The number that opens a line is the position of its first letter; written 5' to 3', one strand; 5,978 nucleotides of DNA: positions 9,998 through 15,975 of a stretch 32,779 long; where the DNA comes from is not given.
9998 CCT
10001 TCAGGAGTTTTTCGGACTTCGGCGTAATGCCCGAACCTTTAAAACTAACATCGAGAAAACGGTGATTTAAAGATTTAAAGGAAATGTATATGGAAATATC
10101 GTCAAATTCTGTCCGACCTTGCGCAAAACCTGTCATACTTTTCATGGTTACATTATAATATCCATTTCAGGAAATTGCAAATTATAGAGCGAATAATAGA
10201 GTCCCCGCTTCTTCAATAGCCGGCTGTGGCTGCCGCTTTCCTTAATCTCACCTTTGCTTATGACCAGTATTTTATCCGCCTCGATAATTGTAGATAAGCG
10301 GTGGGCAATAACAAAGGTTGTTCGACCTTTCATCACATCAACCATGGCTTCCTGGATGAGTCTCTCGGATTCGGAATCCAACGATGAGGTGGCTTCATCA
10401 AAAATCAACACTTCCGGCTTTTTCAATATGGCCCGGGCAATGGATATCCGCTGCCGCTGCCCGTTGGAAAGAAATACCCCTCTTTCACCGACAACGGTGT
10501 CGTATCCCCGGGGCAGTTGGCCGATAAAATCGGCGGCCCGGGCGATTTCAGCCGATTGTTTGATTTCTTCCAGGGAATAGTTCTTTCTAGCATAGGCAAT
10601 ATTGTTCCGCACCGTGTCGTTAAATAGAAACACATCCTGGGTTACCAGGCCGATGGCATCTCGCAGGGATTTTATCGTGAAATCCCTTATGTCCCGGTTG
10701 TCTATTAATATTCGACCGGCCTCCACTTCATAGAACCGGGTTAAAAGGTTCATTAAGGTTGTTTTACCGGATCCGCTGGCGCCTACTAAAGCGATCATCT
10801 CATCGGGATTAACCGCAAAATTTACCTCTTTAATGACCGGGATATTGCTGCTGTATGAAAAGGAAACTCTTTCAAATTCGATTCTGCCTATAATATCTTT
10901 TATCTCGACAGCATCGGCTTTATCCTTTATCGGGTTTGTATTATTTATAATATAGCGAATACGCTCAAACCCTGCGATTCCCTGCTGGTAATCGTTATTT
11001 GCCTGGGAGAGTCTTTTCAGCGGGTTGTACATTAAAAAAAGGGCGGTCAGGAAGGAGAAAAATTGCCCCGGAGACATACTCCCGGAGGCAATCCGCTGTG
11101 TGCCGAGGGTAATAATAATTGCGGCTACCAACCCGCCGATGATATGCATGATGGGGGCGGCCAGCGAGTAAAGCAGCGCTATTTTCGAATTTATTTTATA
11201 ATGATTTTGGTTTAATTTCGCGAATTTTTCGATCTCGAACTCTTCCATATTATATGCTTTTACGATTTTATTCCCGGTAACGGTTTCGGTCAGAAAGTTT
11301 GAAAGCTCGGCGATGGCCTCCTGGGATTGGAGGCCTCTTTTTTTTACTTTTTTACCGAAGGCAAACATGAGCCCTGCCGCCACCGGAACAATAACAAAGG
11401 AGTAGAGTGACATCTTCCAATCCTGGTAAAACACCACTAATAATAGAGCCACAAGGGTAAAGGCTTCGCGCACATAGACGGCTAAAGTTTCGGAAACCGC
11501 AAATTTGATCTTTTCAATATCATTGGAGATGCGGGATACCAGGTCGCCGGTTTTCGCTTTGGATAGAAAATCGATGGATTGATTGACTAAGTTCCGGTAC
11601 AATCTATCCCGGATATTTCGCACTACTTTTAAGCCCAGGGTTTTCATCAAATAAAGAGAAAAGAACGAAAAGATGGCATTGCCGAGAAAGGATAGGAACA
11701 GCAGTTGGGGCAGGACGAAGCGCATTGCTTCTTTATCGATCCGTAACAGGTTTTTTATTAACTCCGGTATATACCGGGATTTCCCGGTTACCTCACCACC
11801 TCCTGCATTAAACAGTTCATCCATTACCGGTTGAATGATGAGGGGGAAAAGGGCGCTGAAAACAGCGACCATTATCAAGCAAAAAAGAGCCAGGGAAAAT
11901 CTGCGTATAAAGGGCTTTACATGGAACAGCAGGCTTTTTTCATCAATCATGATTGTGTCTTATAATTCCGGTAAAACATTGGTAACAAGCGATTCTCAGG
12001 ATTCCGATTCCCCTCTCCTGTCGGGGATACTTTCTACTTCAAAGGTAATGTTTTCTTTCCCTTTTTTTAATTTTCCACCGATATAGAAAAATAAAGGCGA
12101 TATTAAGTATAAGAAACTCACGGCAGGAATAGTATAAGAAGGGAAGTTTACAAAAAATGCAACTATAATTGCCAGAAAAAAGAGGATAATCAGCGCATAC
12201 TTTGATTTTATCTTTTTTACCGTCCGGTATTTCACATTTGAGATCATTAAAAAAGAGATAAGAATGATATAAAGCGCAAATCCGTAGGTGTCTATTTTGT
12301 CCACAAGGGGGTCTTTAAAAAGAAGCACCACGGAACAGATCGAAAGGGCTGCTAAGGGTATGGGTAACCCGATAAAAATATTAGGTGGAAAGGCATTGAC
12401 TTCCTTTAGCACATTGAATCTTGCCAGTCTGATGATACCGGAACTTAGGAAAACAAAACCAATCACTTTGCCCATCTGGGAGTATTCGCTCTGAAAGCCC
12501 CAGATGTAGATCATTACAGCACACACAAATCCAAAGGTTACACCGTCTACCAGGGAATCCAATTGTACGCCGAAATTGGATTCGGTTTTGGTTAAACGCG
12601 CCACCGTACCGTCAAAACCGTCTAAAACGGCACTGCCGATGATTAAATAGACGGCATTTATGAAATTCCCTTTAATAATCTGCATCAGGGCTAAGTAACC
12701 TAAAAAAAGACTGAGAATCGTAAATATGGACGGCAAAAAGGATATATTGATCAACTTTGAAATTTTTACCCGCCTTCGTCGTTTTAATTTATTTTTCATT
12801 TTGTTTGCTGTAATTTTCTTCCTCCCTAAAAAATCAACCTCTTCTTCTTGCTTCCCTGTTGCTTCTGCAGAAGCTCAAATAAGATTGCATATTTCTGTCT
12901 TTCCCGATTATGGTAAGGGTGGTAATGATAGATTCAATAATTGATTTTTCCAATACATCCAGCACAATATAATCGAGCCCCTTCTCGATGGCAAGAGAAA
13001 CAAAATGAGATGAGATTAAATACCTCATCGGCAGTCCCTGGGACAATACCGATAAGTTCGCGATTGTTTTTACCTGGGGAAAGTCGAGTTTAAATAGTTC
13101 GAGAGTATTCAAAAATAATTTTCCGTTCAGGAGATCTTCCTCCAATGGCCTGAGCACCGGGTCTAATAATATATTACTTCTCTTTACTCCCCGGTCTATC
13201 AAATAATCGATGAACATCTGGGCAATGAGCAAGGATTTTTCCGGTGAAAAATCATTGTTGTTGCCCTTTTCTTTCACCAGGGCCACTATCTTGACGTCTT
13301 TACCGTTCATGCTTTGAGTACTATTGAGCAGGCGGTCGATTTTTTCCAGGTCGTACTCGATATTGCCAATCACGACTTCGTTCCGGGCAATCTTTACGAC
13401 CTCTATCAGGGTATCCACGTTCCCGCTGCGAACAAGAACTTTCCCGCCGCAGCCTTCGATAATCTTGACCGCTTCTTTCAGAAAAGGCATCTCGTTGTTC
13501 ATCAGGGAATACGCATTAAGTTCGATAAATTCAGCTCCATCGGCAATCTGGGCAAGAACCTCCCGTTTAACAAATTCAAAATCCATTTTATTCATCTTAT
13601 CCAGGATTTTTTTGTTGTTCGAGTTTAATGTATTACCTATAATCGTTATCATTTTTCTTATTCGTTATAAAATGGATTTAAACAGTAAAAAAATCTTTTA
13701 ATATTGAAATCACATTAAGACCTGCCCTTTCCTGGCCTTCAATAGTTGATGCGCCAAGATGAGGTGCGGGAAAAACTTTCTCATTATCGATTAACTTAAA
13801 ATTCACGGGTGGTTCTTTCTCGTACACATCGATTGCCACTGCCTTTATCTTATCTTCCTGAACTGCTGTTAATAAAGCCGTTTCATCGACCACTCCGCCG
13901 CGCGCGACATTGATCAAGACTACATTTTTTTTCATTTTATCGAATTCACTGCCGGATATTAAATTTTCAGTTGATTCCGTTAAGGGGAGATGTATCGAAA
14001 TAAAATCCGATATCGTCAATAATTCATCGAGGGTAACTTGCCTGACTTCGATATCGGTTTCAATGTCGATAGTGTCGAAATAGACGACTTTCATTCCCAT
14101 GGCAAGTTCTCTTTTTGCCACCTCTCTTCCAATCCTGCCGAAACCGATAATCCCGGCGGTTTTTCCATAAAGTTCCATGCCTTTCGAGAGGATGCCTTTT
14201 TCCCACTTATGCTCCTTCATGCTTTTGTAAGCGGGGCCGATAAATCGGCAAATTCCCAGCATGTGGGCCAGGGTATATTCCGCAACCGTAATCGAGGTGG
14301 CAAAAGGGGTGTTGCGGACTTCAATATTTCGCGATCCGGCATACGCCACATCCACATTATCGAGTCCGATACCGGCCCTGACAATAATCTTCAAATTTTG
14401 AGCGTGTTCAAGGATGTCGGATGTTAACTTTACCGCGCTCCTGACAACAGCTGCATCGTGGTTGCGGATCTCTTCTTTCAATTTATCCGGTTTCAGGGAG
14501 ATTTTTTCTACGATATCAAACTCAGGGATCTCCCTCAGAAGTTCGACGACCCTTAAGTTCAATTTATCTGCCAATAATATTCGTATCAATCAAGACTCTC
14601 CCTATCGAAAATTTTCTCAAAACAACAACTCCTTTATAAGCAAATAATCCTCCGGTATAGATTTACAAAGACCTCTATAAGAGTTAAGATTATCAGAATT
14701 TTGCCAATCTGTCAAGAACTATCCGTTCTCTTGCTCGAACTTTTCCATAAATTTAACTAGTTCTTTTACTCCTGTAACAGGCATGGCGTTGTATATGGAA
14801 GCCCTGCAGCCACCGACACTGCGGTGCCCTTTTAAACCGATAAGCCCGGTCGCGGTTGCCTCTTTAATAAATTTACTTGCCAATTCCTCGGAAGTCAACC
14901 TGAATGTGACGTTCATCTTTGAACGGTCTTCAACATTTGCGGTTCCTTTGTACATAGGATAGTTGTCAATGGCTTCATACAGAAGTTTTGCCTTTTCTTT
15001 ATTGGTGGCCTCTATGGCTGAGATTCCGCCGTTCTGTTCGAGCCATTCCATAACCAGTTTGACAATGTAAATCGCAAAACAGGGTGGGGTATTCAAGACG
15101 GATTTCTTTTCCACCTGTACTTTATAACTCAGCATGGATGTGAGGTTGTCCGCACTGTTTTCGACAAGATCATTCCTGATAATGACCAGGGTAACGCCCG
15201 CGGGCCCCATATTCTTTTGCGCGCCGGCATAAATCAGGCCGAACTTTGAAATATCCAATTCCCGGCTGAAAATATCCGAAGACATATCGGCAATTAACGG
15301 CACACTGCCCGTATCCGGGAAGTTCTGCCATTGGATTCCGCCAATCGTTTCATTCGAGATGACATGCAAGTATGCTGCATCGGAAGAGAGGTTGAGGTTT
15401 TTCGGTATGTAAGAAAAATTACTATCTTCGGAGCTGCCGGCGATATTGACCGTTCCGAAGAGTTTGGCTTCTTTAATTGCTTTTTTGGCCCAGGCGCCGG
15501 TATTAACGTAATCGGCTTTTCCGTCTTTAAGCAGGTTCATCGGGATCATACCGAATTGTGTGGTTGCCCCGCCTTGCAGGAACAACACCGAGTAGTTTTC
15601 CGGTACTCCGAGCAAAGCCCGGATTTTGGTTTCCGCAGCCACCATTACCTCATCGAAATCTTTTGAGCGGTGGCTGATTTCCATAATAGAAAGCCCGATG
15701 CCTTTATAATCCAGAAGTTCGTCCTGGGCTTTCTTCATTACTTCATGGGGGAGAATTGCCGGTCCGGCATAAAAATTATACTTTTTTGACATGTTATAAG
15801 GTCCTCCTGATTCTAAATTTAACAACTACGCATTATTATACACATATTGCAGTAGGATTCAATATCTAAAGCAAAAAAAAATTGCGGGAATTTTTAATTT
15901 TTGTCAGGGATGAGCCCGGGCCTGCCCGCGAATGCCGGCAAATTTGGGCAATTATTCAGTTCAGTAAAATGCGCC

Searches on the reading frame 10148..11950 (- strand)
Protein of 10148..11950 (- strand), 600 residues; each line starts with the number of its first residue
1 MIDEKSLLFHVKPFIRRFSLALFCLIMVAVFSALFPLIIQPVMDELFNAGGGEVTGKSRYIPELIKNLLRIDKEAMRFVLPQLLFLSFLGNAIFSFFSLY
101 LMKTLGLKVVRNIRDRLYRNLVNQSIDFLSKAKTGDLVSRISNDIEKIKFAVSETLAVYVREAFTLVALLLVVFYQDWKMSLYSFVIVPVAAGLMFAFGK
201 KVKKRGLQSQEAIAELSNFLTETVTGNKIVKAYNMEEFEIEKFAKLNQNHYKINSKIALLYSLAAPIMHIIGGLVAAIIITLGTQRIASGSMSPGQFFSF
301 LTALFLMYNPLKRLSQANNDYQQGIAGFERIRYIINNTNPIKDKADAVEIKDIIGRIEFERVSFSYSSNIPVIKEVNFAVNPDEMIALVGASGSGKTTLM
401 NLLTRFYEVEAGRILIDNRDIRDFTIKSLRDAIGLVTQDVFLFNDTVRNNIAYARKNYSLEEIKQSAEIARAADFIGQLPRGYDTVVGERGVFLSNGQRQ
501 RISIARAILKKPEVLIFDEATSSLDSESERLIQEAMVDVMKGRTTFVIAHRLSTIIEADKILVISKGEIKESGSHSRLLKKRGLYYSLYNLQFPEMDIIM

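Call 64: search_protein_families(library=pfam, proteins=[window:10148-11950:-], max_evalue=0.0001)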
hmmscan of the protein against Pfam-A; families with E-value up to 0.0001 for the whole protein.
window:10148-11950:- (600 aa): 3 families
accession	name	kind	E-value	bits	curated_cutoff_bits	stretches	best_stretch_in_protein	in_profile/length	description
PF00664.28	ABC_membrane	-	1.8e-53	182.4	28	1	20-311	3-274/274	ABC transporter transmembrane region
PF00005.33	ABC_tran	-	1.5e-33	116.7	25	1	374-522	2-137/137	ABC transporter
PF13401.12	AAA_22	-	9.3e-05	23.2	27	0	384-432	6-33/130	AAA domain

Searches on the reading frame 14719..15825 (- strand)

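Call 64: search_protein_families(library=pfam, proteins=[window:14719-15825:-], max_evalue=0.0001)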
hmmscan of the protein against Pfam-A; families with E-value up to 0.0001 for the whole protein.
window:14719-15825:- (368 aa): 1 family
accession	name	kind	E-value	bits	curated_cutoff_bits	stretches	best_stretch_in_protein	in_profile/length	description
PF00266.25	Aminotran_5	-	2.6e-45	155.4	21.5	1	16-356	2-371/371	Aminotransferase class-V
